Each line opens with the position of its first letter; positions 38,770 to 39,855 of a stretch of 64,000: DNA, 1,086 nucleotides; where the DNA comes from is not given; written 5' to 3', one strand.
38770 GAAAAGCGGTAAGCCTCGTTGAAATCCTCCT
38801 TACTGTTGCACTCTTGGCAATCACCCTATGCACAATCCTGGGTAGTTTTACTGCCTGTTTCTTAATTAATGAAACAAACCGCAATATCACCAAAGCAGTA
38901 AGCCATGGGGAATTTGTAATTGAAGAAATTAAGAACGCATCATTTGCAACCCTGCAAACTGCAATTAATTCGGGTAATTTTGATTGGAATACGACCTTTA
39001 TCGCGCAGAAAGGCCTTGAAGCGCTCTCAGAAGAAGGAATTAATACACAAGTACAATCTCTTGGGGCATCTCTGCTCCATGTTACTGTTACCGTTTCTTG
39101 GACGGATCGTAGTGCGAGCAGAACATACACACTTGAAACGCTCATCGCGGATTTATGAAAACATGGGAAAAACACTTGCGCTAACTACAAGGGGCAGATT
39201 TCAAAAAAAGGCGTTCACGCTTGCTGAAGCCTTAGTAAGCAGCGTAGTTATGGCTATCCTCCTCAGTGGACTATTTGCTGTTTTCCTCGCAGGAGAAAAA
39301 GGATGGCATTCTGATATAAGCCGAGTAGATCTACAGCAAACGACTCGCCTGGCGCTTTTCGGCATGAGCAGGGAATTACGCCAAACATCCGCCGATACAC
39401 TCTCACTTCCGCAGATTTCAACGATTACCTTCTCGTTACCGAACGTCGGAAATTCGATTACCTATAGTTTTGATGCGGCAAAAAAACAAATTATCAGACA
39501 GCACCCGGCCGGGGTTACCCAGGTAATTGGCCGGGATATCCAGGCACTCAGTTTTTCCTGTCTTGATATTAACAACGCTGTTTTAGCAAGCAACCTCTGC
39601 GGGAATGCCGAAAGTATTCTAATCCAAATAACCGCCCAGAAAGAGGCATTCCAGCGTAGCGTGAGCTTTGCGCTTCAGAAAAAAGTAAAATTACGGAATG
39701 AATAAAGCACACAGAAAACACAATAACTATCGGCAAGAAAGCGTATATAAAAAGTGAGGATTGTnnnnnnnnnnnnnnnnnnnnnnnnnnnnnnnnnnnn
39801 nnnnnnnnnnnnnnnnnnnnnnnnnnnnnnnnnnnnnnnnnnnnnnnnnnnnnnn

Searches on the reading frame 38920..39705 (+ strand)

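Call 13: search_protein_families(library=pfam, proteins=[window:38920-39705:+], max_evalue=0.001)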
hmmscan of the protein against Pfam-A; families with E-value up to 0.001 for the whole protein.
window:38920-39705:+ (261 aa): 1 family
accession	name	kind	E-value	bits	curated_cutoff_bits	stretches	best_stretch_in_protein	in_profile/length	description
PF07963.17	N_methyl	-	0.00014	21.7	21.2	1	95-119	3-27/27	Prokaryotic N-terminal methylation motif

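Call 15: search_protein_families(library=ncbifam, proteins=[window:38920-39705:+], max_evalue=0.001)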
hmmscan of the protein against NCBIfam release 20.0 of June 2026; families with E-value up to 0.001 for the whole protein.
window:38920-39705:+ (261 aa): 1 family
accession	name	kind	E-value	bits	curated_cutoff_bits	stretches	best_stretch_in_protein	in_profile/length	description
TIGR02599.1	TIGR02599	subfamily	1.3e-05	24.6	256.5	1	98-159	1-62/361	Verru_Chthon cassette protein C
